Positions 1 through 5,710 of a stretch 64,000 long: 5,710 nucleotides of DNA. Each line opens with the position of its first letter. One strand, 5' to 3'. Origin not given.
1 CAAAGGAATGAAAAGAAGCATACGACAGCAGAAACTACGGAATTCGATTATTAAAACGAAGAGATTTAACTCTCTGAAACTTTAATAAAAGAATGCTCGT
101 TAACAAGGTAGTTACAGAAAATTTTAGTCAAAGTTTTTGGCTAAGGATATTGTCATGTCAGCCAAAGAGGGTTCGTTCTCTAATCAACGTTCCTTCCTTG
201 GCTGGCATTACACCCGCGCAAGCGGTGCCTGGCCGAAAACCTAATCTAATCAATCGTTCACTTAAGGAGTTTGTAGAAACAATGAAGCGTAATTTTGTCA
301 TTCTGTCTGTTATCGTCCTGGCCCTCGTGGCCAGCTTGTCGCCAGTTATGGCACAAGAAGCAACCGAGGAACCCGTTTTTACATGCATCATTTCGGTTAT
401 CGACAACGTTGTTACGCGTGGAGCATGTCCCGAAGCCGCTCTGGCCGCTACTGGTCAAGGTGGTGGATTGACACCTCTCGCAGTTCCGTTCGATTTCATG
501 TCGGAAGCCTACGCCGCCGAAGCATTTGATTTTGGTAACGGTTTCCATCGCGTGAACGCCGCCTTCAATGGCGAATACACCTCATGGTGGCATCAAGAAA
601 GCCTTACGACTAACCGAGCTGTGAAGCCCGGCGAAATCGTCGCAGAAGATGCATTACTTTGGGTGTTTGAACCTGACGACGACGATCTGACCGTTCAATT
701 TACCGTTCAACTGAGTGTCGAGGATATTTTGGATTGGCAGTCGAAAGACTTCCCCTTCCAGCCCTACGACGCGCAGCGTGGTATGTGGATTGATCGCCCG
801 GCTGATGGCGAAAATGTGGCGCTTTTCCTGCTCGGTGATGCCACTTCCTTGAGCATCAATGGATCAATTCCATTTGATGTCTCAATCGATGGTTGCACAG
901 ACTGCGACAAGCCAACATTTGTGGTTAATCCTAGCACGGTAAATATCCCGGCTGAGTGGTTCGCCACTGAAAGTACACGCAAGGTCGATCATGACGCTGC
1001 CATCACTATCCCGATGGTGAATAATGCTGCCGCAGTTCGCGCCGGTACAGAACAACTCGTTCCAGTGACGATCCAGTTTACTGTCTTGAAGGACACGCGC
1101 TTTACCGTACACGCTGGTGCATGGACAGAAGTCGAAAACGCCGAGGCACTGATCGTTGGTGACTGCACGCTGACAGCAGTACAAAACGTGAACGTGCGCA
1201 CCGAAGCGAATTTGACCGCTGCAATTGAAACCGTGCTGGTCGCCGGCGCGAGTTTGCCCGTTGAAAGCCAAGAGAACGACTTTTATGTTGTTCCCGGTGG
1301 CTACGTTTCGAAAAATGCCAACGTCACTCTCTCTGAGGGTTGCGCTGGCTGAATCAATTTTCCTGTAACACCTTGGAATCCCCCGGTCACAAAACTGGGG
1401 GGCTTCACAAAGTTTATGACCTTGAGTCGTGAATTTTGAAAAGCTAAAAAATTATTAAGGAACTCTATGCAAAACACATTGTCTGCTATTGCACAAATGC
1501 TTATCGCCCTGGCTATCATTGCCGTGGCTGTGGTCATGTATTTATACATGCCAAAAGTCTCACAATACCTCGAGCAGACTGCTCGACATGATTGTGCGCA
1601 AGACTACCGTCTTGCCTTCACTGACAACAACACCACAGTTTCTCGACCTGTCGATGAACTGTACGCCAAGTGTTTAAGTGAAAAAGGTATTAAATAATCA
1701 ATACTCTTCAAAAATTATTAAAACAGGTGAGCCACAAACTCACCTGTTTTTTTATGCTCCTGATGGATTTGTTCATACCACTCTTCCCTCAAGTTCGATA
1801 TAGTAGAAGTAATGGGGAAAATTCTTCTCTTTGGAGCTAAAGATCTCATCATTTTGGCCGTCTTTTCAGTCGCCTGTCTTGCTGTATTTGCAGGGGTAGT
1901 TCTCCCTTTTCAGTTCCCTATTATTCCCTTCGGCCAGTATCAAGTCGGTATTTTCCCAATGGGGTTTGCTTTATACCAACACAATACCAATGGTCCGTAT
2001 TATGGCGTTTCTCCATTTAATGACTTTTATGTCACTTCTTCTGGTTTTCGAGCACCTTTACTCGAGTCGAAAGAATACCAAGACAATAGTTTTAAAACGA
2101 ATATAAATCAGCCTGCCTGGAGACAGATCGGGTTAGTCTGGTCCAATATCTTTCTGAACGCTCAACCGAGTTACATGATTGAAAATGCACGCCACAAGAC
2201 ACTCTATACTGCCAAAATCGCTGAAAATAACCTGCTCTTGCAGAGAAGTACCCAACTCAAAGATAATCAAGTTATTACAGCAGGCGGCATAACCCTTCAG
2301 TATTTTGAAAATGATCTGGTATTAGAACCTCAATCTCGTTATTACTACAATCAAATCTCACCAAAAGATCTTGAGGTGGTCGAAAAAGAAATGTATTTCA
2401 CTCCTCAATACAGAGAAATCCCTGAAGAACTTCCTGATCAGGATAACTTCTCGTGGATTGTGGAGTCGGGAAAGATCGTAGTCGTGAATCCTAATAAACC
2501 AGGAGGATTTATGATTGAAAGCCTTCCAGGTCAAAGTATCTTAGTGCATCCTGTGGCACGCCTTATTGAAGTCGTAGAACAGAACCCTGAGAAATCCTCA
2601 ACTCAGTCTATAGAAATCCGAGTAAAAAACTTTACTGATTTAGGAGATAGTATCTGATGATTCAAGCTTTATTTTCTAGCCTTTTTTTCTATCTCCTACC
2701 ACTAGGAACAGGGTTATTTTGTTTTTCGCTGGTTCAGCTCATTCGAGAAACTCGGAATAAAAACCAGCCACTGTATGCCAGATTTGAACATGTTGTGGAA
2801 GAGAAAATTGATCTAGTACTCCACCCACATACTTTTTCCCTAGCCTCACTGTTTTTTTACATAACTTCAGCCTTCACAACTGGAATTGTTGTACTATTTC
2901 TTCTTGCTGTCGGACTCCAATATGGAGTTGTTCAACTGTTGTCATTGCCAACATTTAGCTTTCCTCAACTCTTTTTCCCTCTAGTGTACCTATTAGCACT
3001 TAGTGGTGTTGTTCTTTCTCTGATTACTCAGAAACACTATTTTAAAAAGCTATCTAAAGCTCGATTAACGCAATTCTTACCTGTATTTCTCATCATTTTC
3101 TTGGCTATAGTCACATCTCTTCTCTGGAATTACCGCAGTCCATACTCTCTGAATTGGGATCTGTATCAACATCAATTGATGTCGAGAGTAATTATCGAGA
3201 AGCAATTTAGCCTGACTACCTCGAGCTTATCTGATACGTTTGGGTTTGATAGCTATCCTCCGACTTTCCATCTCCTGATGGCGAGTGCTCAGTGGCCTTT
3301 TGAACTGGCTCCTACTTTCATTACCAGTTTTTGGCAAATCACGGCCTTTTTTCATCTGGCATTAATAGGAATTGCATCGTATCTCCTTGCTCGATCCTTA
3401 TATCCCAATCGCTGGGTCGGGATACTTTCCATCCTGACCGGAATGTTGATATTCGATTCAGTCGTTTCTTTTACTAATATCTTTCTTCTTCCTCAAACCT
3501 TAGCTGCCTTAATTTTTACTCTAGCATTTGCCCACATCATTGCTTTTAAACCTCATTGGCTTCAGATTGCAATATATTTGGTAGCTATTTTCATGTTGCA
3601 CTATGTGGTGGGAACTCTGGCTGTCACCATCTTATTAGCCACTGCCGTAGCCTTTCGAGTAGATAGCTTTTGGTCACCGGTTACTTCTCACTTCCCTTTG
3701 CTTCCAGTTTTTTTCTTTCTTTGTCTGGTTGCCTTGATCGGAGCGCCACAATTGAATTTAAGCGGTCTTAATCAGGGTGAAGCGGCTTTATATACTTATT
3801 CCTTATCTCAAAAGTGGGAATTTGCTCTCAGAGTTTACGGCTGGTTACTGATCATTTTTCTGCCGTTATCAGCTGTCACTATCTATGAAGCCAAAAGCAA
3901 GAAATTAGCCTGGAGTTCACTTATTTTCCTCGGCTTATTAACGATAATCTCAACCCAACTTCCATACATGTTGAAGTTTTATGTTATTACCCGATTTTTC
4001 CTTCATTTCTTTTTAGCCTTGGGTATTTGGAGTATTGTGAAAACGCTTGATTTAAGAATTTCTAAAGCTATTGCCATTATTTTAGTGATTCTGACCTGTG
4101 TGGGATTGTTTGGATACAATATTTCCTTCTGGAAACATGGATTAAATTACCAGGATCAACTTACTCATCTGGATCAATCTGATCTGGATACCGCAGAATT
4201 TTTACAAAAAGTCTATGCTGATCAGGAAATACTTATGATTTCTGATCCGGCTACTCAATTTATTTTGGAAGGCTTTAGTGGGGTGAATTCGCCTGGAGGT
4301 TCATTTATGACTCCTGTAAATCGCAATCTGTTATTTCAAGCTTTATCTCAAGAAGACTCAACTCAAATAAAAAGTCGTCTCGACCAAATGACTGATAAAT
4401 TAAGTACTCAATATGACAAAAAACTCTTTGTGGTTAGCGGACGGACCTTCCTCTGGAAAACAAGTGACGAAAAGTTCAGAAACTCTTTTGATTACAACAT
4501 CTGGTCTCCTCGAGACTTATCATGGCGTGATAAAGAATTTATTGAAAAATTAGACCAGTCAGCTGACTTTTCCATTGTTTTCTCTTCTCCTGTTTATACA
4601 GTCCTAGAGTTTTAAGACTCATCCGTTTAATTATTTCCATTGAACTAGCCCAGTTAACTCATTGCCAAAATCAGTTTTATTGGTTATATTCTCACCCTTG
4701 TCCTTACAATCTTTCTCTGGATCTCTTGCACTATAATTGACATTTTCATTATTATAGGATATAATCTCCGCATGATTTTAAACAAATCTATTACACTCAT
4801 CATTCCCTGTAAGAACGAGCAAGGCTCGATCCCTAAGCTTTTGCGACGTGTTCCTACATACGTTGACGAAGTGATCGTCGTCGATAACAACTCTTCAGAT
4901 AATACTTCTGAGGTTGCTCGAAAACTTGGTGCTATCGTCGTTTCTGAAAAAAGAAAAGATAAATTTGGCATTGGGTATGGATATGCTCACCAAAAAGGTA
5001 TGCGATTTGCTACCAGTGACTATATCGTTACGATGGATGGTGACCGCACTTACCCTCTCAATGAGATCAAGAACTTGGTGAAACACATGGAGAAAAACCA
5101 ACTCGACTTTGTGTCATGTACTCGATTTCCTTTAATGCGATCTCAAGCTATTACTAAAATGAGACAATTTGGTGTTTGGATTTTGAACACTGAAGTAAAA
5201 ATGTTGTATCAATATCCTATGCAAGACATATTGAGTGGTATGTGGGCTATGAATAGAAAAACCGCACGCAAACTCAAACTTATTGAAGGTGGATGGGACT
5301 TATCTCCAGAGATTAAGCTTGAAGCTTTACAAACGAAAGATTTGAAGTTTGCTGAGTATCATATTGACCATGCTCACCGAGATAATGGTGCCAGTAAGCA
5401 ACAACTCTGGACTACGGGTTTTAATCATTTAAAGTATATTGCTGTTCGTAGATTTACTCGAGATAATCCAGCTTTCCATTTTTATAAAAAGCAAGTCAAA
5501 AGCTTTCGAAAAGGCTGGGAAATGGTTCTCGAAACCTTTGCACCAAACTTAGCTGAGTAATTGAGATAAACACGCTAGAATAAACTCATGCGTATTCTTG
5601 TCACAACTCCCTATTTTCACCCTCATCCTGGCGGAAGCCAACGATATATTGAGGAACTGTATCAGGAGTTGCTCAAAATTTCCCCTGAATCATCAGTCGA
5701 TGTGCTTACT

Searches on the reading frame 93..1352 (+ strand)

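Call 10: search_protein_families(library=pfam, proteins=[window:93-1352:+], max_evalue=0.001)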
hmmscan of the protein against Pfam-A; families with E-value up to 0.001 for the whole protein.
window:93-1352:+ (419 aa): 0 families

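Call 81: search_protein_families(library=pfam, proteins=[window:93-1352:+], max_evalue=1)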
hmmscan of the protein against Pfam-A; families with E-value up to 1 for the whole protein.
window:93-1352:+ (419 aa): 1 family
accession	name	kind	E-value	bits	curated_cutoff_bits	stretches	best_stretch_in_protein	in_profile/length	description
PF08239.17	SH3_3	-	0.0026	18.4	27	1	365-405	2-48/54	Bacterial SH3 domain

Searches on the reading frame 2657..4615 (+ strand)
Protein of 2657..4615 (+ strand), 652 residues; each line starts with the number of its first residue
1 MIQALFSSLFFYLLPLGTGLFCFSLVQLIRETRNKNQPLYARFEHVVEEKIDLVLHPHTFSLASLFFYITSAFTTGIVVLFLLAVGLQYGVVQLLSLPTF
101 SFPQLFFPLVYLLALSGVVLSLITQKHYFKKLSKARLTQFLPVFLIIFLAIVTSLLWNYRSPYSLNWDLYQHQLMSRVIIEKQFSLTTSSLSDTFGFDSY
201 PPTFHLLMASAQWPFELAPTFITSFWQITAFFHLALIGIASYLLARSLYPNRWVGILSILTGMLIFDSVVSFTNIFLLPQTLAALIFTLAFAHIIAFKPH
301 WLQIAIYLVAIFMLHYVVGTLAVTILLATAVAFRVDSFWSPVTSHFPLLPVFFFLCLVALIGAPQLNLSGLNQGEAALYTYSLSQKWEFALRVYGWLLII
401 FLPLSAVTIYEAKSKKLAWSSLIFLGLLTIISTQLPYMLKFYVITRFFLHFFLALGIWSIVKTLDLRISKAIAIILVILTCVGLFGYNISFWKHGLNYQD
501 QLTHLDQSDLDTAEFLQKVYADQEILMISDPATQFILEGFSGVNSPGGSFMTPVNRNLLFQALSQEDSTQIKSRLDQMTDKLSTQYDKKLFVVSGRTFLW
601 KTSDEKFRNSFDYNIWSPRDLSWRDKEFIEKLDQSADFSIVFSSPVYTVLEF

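Call 10: search_protein_families(library=pfam, proteins=[window:2657-4615:+], max_evalue=0.001)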
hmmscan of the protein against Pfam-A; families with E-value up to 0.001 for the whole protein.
window:2657-4615:+ (652 aa): 0 families

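Call 81: search_protein_families(library=pfam, proteins=[window:2657-4615:+], max_evalue=1)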
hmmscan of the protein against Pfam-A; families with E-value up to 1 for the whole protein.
window:2657-4615:+ (652 aa): 0 families

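Call 83: search_solved_structures(query=window:2657-4615:+, max_evalue=10)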
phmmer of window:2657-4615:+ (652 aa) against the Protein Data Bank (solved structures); distinct sequences matched with E-value up to 10: 0.

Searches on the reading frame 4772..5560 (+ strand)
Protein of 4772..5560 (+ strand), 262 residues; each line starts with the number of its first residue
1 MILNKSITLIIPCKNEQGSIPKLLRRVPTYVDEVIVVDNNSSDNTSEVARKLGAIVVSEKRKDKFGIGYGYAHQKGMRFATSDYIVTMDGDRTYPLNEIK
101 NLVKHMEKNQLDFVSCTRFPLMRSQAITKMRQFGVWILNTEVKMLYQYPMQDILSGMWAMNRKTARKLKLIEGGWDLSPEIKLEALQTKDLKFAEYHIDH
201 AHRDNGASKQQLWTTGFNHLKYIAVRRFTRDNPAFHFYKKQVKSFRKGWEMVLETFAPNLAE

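Call 10: search_protein_families(library=pfam, proteins=[window:4772-5560:+], max_evalue=0.001)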
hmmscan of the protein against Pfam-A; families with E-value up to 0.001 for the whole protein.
window:4772-5560:+ (262 aa): 4 families
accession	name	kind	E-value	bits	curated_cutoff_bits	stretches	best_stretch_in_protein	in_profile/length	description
PF00535.33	Glycos_transf_2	-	5.3e-23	82.2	23.3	1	9-166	2-165/168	Glycosyl transferase family 2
PF10111.15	Glyco_tranf_2_2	-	8.7e-06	25.8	27.3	1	8-106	1-106/276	Glycosyltransferase like family 2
PF13704.12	Glyco_tranf_2_4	-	0.00019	22.3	27.5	1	14-91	1-81/98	Glycosyl transferase family 2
PF13506.12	Glyco_transf_21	-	0.00075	19.4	21.7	0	74-163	23-111/174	Glycosyl transferase family 21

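Call 84: search_solved_structures(query=window:4772-5560:+, max_evalue=0.001)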
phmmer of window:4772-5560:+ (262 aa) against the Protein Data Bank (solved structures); distinct sequences matched with E-value up to 0.001: 7.
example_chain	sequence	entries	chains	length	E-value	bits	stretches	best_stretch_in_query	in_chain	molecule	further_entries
22ao_A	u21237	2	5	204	4e-08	36.3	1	7-111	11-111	GmaR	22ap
9hwj_A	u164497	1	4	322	2.9e-07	33.5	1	5-109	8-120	Undecaprenyl-phosphate 4-deoxy-4-formamido-L-arabinose transferase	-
9bhc_C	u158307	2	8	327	4.2e-07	33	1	5-116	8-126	Undecaprenyl-phosphate 4-deoxy-4-formamido-L-arabinose transferase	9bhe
8vxh_A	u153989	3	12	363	5.1e-07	32.7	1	5-116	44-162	Undecaprenyl-phosphate 4-deoxy-4-formamido-L-arabinose transferase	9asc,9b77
5mlz_A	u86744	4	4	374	7.2e-07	32.2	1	6-222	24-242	Dolichol monophosphate mannose synthase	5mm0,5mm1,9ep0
7msp_A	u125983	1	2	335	1.9e-05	27.6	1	7-117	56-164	SPbeta prophage-derived glycosyltransferase SunS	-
7msn_A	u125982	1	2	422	2.8e-05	27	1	7-117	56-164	SPbeta prophage-derived glycosyltransferase SunS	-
